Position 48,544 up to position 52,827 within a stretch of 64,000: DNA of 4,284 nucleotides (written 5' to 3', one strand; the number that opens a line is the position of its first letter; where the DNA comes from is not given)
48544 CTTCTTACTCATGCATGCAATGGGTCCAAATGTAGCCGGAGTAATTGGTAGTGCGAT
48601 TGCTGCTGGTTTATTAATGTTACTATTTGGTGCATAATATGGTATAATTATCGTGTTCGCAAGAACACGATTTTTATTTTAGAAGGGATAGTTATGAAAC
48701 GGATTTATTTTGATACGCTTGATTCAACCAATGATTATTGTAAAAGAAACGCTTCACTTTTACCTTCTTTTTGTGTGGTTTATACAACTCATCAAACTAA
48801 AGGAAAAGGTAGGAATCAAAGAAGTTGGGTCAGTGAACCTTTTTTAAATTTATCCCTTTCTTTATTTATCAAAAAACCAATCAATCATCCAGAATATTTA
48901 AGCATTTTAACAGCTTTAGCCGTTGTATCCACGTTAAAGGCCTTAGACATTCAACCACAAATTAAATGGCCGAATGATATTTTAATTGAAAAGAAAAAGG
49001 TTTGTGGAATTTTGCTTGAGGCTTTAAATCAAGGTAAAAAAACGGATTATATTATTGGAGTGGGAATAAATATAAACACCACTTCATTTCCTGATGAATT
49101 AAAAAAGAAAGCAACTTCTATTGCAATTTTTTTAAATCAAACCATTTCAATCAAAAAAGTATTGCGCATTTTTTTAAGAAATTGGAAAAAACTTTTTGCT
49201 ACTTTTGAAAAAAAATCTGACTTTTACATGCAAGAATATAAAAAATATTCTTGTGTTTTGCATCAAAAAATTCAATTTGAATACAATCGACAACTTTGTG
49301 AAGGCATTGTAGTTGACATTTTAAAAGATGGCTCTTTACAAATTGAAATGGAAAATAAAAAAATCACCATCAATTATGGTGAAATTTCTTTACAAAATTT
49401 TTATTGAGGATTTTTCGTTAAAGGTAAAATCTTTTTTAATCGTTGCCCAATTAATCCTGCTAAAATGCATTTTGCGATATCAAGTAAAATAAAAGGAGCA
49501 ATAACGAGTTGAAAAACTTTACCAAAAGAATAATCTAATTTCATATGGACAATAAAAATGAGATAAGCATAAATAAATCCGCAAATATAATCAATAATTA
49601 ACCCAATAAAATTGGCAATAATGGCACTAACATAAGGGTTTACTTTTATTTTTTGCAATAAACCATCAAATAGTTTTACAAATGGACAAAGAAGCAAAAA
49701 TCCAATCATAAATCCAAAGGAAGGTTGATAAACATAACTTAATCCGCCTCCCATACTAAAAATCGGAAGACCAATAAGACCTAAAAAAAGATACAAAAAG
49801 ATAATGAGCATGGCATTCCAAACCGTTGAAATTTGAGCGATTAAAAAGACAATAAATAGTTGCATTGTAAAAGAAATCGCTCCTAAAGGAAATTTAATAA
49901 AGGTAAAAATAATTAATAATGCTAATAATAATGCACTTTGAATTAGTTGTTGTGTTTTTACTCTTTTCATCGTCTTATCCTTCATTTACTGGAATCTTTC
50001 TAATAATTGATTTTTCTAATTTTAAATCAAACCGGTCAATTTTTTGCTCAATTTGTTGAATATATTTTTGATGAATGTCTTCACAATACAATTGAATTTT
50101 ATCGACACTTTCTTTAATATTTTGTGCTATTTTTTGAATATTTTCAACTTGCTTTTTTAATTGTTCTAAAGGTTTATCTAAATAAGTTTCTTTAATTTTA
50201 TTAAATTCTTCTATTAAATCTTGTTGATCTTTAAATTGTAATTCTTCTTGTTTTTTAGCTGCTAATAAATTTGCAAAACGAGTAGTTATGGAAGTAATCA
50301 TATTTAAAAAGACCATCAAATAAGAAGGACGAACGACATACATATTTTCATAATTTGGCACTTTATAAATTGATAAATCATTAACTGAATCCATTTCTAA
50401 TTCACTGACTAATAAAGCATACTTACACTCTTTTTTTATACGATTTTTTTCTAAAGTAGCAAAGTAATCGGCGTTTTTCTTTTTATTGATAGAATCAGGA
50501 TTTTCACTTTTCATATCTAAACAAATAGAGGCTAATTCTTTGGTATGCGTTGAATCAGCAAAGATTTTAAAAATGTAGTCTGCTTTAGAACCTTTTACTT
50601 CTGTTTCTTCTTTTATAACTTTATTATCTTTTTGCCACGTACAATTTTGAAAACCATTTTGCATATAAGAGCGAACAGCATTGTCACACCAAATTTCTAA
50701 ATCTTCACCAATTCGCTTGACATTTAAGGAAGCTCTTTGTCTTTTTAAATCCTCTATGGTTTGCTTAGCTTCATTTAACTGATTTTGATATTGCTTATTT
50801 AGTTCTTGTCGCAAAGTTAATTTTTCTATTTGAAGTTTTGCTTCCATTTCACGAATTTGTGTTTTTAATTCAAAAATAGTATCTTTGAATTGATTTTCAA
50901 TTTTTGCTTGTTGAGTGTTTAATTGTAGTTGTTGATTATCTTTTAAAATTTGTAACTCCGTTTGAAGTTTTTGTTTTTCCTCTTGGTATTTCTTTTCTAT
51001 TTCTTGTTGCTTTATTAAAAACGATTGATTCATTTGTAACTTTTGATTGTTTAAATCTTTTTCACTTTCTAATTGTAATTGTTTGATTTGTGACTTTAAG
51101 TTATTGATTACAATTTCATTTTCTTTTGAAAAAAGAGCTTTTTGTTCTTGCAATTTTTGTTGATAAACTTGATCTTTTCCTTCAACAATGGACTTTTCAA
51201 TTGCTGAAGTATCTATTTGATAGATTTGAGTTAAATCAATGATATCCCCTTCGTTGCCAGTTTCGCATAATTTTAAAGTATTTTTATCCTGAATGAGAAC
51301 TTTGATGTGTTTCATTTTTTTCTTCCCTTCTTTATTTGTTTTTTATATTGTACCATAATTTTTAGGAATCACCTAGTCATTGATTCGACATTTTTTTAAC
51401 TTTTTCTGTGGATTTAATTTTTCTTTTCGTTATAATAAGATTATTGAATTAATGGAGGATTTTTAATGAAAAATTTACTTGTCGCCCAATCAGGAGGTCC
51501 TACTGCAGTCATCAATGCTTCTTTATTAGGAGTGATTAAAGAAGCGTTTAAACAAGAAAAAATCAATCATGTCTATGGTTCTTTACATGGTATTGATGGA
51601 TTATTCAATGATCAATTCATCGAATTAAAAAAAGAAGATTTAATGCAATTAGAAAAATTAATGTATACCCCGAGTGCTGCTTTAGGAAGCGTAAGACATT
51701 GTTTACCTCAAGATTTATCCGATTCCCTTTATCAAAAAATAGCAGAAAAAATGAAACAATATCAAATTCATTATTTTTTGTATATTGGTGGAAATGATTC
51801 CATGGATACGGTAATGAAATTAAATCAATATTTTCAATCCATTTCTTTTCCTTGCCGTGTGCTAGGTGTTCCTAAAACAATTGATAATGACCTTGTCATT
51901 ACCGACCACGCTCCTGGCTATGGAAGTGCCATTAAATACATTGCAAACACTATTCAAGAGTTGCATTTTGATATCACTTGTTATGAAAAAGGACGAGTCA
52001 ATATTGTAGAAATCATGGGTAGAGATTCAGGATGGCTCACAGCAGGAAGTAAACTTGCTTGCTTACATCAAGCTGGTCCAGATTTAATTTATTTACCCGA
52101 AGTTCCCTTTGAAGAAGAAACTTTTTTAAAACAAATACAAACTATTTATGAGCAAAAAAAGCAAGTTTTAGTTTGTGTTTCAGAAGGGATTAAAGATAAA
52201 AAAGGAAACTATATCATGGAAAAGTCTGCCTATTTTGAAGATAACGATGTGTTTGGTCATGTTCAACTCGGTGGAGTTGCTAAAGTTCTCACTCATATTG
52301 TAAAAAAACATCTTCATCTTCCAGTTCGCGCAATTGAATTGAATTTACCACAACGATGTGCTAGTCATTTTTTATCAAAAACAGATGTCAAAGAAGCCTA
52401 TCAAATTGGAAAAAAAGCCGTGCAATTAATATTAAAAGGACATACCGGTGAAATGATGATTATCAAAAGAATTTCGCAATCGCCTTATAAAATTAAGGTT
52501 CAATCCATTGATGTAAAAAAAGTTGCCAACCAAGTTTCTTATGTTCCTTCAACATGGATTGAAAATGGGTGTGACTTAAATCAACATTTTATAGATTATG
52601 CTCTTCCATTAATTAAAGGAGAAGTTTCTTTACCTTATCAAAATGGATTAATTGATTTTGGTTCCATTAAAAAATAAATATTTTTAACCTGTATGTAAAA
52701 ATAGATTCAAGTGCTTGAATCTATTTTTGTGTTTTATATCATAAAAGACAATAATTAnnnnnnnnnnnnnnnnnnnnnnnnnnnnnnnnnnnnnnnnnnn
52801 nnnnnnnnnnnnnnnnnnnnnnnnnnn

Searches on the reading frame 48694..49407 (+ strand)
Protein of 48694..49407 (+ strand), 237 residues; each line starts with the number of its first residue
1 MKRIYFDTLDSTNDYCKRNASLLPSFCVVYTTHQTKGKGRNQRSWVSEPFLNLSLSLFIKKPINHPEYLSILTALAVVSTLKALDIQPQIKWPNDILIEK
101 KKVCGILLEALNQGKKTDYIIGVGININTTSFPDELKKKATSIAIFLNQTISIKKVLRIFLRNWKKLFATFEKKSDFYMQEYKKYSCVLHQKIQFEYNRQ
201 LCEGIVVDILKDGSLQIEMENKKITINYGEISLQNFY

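Call 21: search_protein_families(library=pfam, proteins=[window:48694-49407:+], max_evalue=0.001)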
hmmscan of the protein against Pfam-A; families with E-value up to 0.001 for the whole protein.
window:48694-49407:+ (237 aa): 3 families
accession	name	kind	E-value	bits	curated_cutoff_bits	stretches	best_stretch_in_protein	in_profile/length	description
PF03099.24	BPL_LplA_LipB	-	2e-18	67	21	1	6-126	2-133/133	Biotin/lipoate A/B protein ligase family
PF02237.23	BPL_C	-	0.00012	22.3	21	1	192-233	5-47/48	Biotin protein ligase C terminal domain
PF21948.1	LplA-B_cat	-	0.00046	20.6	27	0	67-159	91-194/200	Lipoyl protein ligase A/B catalytic domain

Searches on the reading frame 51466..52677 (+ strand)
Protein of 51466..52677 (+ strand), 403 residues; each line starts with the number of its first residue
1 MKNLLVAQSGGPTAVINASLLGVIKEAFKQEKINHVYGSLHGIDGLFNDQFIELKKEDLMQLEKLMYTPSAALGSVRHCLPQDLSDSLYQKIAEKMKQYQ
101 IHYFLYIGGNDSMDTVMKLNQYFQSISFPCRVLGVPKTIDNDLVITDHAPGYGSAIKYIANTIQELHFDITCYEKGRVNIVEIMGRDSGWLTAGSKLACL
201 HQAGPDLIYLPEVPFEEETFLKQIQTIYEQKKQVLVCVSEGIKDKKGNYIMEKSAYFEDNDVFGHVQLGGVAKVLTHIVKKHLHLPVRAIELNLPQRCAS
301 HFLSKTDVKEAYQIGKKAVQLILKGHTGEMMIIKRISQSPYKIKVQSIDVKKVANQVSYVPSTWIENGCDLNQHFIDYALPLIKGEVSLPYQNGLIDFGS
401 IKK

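Call 21: search_protein_families(library=pfam, proteins=[window:51466-52677:+], max_evalue=0.001)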
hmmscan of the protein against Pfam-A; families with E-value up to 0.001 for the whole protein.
window:51466-52677:+ (403 aa): 1 family
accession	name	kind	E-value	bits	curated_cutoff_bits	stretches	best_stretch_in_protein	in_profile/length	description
PF00365.25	PFK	-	1.3e-59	202.3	30.9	1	4-282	2-268/277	Phosphofructokinase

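Call 56: search_protein_families(library=ncbifam, proteins=[window:51466-52677:+], max_evalue=0.00001)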
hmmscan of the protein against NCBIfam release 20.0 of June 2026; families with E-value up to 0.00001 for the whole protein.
window:51466-52677:+ (403 aa): 11 families
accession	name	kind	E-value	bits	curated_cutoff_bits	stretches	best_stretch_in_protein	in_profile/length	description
NF010675.0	PRK14072.1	subfamily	8.3e-150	499.1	273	1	2-402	4-405/416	diphosphate--fructose-6-phosphate 1-phosphotransferase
NF002872.1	PRK03202.1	subfamily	3.8e-49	167.4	253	1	6-365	5-315/323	ATP-dependent 6-phosphofructokinase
TIGR02483.1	PFK_mixed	subfamily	1.1e-48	166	430.55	1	6-335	4-313/325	phosphofructokinase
NF010674.0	PRK14071.1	equivalog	3.5e-34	118.3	544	1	4-334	7-322/360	ATP-dependent 6-phosphofructokinase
TIGR02482.1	PFKA_ATP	equivalog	6.9e-32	110.7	371.35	1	6-281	4-266/301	6-phosphofructokinase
NF005301.0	PRK06830.1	equivalog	5.7e-30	104.2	400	1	9-336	89-403/445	ATP-dependent 6-phosphofructokinase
TIGR02478.1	6PF1K_euk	equivalog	3.2e-24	85.1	708.4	1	132-278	143-296/744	6-phosphofructokinase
NF041103.1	PFKA_PPi_Ttgales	equivalog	2.7e-23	82.7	550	1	8-343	5-343/407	diphosphate--fructose-6-phosphate 1-phosphotransferase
NF005482.0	PRK07085.1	subfamily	3.7e-22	78.6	446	1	5-224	77-288/558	diphosphate--fructose-6-phosphate 1-phosphotransferase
TIGR02477.1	PFKA_PPi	equivalog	4.1e-21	75.1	587.95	1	9-224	75-282/539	diphosphate--fructose-6-phosphate 1-phosphotransferase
NF005121.0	PRK06555.1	equivalog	2.9e-20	72.4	395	1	87-271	99-298/404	pyrophosphate--fructose-6-phosphate 1-phosphotransferase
